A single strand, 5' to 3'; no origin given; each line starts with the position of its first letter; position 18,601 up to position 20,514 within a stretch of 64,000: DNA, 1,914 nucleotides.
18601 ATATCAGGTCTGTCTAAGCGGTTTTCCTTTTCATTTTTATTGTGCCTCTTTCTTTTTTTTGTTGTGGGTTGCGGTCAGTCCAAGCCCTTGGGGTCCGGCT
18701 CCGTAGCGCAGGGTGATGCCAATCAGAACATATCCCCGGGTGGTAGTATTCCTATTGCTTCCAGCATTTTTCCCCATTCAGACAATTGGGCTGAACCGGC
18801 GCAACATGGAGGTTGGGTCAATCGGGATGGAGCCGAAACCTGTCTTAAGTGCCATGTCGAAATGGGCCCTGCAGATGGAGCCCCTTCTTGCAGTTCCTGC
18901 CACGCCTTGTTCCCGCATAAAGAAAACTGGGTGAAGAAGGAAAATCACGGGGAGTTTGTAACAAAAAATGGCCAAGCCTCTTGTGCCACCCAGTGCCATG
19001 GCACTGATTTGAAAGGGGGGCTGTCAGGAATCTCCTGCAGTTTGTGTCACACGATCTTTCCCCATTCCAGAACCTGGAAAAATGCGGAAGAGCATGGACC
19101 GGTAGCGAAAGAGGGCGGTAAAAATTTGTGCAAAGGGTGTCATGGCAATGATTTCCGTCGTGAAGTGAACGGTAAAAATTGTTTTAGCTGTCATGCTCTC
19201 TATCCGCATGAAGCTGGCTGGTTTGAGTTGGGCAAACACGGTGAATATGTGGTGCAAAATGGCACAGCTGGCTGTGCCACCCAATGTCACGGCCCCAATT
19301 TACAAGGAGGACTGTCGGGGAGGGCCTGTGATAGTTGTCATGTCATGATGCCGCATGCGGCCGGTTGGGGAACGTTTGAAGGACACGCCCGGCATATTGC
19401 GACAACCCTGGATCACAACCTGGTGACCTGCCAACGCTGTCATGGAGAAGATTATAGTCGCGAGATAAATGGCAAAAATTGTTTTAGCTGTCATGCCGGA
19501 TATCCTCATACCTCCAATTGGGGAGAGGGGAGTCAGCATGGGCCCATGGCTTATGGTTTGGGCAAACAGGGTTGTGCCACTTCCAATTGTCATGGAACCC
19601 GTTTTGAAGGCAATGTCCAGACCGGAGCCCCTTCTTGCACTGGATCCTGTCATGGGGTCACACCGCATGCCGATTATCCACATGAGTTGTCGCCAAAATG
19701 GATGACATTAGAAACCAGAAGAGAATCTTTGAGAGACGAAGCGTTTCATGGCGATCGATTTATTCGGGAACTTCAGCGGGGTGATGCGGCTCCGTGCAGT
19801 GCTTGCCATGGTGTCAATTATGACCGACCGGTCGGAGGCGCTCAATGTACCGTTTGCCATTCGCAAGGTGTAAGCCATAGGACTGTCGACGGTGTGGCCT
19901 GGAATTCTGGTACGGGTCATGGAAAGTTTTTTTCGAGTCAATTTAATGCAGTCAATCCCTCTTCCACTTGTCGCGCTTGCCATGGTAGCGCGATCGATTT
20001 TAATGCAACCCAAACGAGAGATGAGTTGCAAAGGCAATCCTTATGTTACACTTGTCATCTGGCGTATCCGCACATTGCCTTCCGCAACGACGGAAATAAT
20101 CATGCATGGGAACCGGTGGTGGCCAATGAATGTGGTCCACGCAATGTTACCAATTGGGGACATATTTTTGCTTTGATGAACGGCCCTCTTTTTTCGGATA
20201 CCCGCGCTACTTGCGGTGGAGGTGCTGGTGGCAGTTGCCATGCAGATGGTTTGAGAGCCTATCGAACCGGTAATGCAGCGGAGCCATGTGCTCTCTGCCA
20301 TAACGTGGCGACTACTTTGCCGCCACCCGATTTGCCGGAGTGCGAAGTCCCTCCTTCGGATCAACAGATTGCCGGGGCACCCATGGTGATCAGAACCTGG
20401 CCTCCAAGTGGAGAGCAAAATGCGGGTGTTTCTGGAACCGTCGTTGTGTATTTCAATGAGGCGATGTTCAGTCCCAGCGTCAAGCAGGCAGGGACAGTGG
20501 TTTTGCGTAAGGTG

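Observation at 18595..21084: Giant cytochrome built from exact 300-nt tandem units with a CxxCH-xx-(F/Y/M)PH module and non-canonical heme motifs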

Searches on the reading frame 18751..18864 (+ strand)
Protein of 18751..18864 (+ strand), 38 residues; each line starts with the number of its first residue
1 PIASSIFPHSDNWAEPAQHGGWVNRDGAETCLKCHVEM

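Call 79: search_solved_structures(query=window:18751-18864:+, max_evalue=10, show_alignments=5)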
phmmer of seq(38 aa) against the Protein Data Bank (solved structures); distinct sequences matched with E-value up to 10: 2.
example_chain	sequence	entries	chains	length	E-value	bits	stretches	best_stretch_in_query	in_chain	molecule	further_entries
5lgd_B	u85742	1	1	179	2.1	12.1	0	13-33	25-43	PfEMP1 variant 1 of strain MC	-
3c64_A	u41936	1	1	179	2.1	12.1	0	13-33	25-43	PfEMP1 variant 2 of strain MC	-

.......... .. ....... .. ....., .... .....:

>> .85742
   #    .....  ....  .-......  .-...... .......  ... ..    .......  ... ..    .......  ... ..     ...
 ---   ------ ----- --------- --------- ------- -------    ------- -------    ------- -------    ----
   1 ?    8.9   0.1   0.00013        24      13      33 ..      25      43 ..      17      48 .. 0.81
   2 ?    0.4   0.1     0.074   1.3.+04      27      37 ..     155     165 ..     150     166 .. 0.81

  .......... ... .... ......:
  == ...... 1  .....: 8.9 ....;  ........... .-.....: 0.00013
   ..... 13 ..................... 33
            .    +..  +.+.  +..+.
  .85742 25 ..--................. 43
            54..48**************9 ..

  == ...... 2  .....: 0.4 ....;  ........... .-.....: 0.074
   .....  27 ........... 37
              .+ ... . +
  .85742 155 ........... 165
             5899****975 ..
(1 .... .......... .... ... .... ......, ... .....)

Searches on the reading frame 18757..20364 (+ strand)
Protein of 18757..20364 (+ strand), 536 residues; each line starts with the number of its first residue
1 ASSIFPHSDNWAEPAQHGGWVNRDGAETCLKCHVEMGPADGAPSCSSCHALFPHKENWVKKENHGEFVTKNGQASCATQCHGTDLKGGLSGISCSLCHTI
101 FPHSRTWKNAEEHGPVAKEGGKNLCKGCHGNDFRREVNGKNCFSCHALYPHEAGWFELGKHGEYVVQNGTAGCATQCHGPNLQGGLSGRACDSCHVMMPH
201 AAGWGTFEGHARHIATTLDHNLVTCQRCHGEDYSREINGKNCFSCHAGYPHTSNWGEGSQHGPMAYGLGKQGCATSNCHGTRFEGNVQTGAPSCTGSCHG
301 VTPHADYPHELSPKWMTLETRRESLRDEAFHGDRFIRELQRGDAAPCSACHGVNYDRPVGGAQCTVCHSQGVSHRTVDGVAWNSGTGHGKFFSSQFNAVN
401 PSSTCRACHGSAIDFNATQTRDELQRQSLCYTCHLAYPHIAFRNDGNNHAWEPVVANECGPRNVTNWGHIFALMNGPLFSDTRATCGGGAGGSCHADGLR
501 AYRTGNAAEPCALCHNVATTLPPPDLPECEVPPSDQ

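Call 39: search_protein_families(library=ncbifam, proteins=[window:18757-20364:+], max_evalue=10)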
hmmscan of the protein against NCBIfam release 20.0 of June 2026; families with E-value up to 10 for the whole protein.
window:18757-20364:+ (536 aa): 0 families

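Call 40: search_protein_families(library=pfam, proteins=[window:18757-20364:+], max_evalue=10)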
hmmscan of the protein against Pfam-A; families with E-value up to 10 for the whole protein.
window:18757-20364:+ (536 aa): 2 families
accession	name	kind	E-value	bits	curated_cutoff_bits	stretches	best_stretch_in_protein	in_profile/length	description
PF14522.11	Cytochrome_C7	-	3.2e-10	40.1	24.8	3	90-146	12-66/67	Cytochrome c7 and related cytochrome c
PF14537.11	Cytochrom_c3_2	-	7.9e-08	33.1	25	6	124-195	8-78/79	Cytochrome c3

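Call 44: predict_structure(alignment_id=A3)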
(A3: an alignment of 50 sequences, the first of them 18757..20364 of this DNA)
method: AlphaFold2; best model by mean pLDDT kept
length: 536 residues; sequences in the alignment: 50
mean_pLDDT: 78.8   pTM: 0.49
mean pLDDT of the five models: 78.8, 74.8, 73.2, 69.4, 63.0
residues with pLDDT >= 90: 69; 70-90: 364; 50-70: 77; < 50: 26
segments of 3 or more residues with pLDDT < 50: 454-463, 482-485, 529-536
pLDDT, mean of each block of 10 residues (from residue 1): 81 89 90 77 86 91 90 88 90 88 88 86 88 88 89 88 87 90 90 83 83 87 88 86 84 83 77 84 84 77 69 75 76 82 82 79 70 66 74 75 77 86 84 75 86 51 62 73 50 57 57 58 50 43
secondary structure, 60 per line:
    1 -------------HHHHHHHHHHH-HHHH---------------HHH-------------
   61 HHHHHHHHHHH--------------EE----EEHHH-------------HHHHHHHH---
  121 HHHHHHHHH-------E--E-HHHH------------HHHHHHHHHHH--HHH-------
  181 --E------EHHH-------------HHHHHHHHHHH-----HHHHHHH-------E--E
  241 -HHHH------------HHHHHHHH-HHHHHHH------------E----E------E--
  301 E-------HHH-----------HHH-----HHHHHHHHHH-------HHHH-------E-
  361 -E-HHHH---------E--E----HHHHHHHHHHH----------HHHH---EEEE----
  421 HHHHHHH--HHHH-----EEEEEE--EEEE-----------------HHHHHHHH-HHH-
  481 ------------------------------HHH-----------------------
elements in order: H14-24 H26-29 H61-71 H110-117 H121-129 H142-145 H158-168 H207-217 H223-229 H242-245 H258-265 H267-273 H331-340 H348-351 H364-367 H385-395 H406-409 E413-416 H421-427 H430-433 E439-444 E447-450 H468-475

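Call 46: fold_search(model_id=the predicted structure, library=pdb)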
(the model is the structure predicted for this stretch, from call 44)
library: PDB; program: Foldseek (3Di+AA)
matches with E <= 10: 2; with E <= 0.001: 0
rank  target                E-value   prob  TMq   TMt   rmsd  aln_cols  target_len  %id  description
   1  4xr8_B                7.5e+00  0.00  0.04  0.05  14.9        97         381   12  Crystal structure of the HPV16 E6/E6AP/p53 ternary complex at 2.25 A resolution (released 2016-02-03)
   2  7c6y                  9.5e+00  0.00  0.04  0.05  13.6        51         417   10  Crystal structure of beta-glycosides-binding protein (W41A) of ABC transporter in an open state (Form II) (released 2020-09-16)

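Call 73: search_protein_representatives(protein=window:18757-20364:+)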
Query: 536 residues. Proteins with E-value up to 0.001 (for the whole library): 632; up to 1e-10: 407; up to 1e-30: 165. The best 150 are listed.
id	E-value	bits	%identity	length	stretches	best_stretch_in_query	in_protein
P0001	0.0e+00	1301.5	100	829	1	1-536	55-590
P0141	1.6e-213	727.0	45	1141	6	3-195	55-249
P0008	7.8e-196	668.6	50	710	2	47-534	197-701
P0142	1.6e-192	657.6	42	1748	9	44-281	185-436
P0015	4.7e-191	652.8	45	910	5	62-251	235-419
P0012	3.3e-177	607.1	44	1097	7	4-252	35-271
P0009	5.1e-171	586.6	43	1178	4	4-253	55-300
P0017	6.1e-166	569.9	45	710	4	44-483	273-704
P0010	2.1e-164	564.8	43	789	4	4-252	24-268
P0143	2.5e-164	564.5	43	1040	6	3-253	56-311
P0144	3.0e-163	561.0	46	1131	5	3-167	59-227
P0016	2.0e-157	541.7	43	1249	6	4-267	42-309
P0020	1.4e-156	538.9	44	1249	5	44-281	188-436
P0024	1.0e-147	509.7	43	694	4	4-253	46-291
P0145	3.8e-144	497.9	43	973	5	3-252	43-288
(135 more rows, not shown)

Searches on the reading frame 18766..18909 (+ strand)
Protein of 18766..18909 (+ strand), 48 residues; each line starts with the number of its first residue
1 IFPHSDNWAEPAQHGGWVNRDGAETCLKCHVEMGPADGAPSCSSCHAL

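Call 77: search_solved_structures(query=A6, max_evalue=10, show_alignments=5)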
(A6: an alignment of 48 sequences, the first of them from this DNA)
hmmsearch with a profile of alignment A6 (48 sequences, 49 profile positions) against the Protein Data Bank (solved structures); distinct sequences matched with E-value up to 10: 103 (the best 60 are shown).
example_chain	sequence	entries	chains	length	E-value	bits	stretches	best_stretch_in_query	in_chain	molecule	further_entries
4lmh_A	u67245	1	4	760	8.3e-06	29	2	23-48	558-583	Extracellular iron oxide respiratory system surface decaheme cytochrome c component OmcA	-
1ofw_A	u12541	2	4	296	2.7e-05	27.3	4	23-48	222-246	NINE-HEME CYTOCHROME C | NINE HEME CYTOCHROME C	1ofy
19hc_A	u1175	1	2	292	7.1e-05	26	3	23-48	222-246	PROTEIN (NINE-HAEM CYTOCHROME C)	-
1duw_A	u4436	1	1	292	0.00017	24.8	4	20-48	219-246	NONAHEME CYTOCHROME C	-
1exk_A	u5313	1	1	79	0.0013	22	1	23-47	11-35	DNAJ PROTEIN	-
6xkx_p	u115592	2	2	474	0.0025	21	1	23-37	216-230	Cbb3-type cytochrome c oxidase subunit CcoP,Cytochrome c-type cyt cy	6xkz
2ozy_A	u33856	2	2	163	0.0065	19.7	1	13-39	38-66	Cytochrome c-type protein nrfB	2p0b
1z1n_X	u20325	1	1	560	0.013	18.8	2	18-48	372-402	sixteen heme cytochrome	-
6xkw_p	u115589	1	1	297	0.017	18.4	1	23-37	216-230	Cbb3-type cytochrome c oxidase subunit CcoP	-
2c1d_A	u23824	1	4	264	0.031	17.5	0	35-48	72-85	SOXA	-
1h1o_A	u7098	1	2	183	0.034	17.4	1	17-36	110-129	CYTOCHROME C-552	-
2rf7_A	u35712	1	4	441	0.036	17.3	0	23-35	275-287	Cytochrome c-552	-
2k3v_A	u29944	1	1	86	0.038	17.2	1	21-48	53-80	Tetraheme cytochrome c-type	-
7rh5_O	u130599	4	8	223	0.041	17.1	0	23-36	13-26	Cytochrome bc1 complex cytochrome c subunit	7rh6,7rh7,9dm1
1fs7_A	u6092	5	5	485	0.041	17.1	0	37-47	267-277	CYTOCHROME C NITRITE REDUCTASE | Cytochrome c-552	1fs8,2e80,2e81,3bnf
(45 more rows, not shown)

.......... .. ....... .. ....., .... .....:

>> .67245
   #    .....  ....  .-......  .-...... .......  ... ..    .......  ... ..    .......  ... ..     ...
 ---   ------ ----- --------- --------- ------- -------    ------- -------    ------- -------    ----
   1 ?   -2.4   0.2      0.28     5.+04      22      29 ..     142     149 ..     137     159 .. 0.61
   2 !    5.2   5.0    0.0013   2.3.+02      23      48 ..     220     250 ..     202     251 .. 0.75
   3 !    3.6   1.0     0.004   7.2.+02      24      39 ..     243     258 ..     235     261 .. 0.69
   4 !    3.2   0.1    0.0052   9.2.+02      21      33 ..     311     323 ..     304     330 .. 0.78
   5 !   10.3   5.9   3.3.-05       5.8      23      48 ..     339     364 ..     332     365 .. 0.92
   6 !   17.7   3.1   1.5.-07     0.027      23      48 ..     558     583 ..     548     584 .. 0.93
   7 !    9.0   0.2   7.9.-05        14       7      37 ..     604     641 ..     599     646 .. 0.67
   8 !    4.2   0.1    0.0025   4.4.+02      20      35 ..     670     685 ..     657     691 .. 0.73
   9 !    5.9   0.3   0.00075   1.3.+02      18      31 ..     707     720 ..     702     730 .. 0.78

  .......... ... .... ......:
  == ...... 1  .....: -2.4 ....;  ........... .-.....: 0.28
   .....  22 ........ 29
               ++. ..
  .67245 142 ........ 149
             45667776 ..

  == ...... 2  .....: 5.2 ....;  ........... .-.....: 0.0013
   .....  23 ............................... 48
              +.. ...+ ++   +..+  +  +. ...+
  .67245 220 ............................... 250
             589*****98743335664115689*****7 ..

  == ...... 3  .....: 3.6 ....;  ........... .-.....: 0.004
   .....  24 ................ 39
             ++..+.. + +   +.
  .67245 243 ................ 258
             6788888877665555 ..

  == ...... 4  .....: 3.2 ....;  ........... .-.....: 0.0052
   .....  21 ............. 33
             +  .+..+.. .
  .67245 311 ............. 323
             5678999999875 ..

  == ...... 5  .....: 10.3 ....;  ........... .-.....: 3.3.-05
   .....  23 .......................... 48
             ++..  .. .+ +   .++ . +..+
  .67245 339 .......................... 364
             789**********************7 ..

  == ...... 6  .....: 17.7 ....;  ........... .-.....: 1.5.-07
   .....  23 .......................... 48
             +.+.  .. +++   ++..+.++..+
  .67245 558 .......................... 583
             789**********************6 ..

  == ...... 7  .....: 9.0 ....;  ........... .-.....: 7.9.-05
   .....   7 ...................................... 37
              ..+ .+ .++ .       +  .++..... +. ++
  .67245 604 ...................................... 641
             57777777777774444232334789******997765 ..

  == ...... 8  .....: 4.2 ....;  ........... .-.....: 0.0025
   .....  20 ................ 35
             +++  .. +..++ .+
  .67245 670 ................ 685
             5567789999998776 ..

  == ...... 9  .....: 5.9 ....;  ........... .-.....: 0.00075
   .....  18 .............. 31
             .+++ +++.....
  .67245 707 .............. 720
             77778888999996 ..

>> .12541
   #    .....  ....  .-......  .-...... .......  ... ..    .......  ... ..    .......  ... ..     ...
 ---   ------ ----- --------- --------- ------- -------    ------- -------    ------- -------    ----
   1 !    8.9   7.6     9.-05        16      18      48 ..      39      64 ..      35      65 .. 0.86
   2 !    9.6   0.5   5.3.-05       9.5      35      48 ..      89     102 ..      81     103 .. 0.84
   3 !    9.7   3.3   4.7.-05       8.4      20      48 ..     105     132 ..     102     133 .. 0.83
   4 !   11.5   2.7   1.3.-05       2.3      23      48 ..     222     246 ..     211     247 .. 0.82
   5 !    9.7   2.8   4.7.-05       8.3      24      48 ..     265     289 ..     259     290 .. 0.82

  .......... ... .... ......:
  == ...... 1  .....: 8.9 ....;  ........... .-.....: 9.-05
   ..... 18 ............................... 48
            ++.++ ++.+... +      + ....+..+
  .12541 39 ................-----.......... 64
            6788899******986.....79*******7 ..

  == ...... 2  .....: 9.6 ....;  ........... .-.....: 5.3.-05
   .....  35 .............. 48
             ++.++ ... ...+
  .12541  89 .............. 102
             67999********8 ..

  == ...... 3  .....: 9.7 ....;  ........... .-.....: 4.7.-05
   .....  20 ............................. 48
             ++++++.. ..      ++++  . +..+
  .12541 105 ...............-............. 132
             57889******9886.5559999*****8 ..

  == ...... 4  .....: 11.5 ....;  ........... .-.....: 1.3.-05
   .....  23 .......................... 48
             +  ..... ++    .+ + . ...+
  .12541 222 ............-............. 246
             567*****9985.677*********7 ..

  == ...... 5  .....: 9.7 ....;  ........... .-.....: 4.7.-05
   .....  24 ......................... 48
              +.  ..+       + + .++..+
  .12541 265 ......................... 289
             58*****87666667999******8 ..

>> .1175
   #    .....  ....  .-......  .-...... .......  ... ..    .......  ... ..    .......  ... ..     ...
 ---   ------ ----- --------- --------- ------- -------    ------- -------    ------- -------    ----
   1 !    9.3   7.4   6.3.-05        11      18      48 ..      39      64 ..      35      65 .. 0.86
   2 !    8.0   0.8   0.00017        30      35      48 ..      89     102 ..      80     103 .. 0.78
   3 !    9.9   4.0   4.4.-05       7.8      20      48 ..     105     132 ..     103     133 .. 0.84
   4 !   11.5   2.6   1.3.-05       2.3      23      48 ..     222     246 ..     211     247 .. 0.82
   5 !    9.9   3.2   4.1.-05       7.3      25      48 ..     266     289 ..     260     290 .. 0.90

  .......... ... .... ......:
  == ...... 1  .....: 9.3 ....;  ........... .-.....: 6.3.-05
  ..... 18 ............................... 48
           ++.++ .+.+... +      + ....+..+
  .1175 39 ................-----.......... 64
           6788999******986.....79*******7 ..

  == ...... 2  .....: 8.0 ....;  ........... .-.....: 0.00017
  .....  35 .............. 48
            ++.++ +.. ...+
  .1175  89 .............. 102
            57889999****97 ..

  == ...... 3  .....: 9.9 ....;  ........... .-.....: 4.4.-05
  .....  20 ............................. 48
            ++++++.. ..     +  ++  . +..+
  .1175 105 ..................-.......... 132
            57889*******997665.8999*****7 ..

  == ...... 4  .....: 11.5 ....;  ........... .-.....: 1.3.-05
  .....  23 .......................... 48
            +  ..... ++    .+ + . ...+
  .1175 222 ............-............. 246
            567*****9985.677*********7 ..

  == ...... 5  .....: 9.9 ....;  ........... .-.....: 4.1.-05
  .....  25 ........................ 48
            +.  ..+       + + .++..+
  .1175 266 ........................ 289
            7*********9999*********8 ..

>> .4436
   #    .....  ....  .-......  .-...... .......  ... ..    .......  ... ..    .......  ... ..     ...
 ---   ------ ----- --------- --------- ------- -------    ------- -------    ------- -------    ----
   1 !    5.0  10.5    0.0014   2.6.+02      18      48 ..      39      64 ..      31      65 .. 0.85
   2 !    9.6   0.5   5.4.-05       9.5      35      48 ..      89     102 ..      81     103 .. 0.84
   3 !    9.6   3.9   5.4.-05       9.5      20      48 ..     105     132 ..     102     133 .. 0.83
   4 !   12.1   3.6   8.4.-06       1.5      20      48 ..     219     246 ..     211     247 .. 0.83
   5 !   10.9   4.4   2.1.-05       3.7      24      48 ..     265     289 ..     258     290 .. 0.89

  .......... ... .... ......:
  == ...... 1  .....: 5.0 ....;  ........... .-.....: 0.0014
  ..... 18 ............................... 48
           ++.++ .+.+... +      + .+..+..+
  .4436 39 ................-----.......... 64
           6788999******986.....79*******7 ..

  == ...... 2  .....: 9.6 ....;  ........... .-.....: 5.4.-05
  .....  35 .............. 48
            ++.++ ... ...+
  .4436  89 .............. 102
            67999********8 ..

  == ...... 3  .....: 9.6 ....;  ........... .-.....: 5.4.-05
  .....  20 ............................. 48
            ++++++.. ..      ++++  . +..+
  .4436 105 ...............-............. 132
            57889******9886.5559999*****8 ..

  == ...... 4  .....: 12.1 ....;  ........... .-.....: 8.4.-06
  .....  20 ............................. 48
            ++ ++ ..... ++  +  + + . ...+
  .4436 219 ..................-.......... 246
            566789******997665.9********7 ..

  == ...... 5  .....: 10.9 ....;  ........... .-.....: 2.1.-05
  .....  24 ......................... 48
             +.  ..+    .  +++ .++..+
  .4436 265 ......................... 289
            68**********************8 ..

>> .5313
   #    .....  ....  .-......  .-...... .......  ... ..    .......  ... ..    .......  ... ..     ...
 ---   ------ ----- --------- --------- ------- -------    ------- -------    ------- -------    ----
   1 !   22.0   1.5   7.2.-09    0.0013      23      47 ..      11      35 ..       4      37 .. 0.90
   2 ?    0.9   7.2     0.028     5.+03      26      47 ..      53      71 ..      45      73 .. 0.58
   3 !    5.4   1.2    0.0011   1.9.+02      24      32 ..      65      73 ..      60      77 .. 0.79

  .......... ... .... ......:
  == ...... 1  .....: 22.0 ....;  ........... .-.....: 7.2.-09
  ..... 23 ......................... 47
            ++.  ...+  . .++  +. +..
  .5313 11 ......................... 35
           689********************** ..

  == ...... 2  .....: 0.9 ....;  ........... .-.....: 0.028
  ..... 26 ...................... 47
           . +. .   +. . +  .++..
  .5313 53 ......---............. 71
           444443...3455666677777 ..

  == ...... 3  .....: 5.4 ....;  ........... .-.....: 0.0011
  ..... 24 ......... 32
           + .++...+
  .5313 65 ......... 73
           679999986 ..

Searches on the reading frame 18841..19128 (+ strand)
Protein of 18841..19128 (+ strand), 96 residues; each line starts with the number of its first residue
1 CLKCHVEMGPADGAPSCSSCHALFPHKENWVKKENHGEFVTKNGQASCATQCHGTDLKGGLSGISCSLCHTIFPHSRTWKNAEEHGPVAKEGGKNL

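Call 39: search_protein_families(library=ncbifam, proteins=[window:18841-19128:+], max_evalue=10)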
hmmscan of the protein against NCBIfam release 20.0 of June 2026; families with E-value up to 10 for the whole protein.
seq(96 aa): 6 families
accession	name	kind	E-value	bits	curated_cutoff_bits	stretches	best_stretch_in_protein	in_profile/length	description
NF040996.1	MamX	equivalog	0.068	12.6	400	1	16-86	54-114/264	magnetosome protein MamX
TIGR03153.1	cytochr_NrfH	equivalog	0.089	12.8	134.2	2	15-53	29-59/138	cytochrome c nitrite reductase small subunit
TIGR03146.1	cyt_nit_nrfB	equivalog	0.23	11.7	166.6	2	16-34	111-129/145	cytochrome c nitrite reductase pentaheme subunit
NF008659.0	PRK11659.1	equivalog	0.34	10.6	184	1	63-86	135-158/188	cytochrome c nitrite reductase pentaheme subunit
TIGR01053.1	LSD1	subfamily_domain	1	9.1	15.5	1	60-72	16-28/31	zinc finger domain-containing protein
NF045713.1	CxxCH_16_HmcA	equivalog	2.1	6.8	400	1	1-78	310-376/541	sulfate respiration complex hexadecaheme cytochrome HmcA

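Call 40: search_protein_families(library=pfam, proteins=[window:18841-19128:+], max_evalue=10)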
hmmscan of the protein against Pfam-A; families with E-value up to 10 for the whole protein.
seq(96 aa): 6 families
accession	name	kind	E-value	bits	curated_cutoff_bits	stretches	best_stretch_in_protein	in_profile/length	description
PF02085.21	Cytochrom_CIII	-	0.094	13.5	22.9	1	1-70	33-101/101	Class III cytochrome C family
PF14441.12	OTT_1508_deam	-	0.11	12.9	27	1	61-87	27-55/64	OTT_1508-like deaminase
PF14537.11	Cytochrom_c3_2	-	0.12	13.3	25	1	1-71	9-79/79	Cytochrome c3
PF22678.1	Cytochrom_c_NrfB-like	-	0.17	12.8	27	1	16-32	60-76/89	Cytochrome c-type protein NrfB-like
PF06943.17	zf-LSD1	-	2.2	8.7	20.2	1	64-72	17-25/25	LSD1 zinc finger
PF09086.16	DUF1924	-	2.9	8.8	22.5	1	41-58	22-38/96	Domain of unknown function (DUF1924)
